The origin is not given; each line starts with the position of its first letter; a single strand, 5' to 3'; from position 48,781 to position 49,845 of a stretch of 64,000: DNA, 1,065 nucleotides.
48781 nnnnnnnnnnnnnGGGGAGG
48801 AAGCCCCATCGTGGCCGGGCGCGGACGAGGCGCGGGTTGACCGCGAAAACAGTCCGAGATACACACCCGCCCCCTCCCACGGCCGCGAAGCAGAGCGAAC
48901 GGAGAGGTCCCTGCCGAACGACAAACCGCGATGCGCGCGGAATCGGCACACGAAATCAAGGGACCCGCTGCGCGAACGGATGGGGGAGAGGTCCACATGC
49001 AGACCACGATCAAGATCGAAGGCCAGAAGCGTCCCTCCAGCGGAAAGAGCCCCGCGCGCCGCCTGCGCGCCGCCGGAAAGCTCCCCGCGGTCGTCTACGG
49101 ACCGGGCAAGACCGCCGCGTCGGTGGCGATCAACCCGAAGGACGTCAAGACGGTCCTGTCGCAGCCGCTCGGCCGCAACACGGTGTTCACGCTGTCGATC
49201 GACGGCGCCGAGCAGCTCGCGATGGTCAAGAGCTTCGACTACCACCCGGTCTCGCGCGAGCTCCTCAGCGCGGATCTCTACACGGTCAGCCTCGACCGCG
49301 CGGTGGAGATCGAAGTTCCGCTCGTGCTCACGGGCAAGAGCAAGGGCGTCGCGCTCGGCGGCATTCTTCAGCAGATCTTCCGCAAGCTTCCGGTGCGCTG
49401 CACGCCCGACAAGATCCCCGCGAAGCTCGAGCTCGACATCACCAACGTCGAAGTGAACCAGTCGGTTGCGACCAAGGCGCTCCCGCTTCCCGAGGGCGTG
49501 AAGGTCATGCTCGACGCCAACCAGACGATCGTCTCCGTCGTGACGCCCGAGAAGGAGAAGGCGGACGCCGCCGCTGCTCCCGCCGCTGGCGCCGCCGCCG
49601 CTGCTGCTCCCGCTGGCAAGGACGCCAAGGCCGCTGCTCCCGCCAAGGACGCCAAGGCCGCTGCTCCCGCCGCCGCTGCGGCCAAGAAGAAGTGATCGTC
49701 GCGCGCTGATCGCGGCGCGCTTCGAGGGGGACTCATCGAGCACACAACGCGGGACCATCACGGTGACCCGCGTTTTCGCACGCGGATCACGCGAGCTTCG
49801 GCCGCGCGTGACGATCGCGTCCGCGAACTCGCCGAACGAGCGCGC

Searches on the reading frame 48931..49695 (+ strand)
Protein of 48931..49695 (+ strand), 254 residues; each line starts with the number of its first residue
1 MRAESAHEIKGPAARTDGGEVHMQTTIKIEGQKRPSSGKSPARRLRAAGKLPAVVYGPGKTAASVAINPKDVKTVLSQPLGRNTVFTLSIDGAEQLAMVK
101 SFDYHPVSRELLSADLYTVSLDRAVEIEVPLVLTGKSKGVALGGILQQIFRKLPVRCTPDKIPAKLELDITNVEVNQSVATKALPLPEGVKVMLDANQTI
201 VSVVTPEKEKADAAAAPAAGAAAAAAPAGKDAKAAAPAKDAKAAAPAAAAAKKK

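Call 64: search_protein_families(library=pfam, proteins=[window:48931-49695:+], max_evalue=0.00001)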
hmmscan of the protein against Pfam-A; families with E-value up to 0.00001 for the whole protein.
window:48931-49695:+ (254 aa): 2 families
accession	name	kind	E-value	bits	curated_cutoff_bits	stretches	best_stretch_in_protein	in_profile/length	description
PF14693.11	Ribosomal_TL5_C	-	6.2e-25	87.8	27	1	125-206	2-83/84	Ribosomal protein TL5, C-terminal domain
PF01386.24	Ribosomal_L25p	-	6.6e-22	78.2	23.6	1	29-116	1-82/82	Ribosomal L25p family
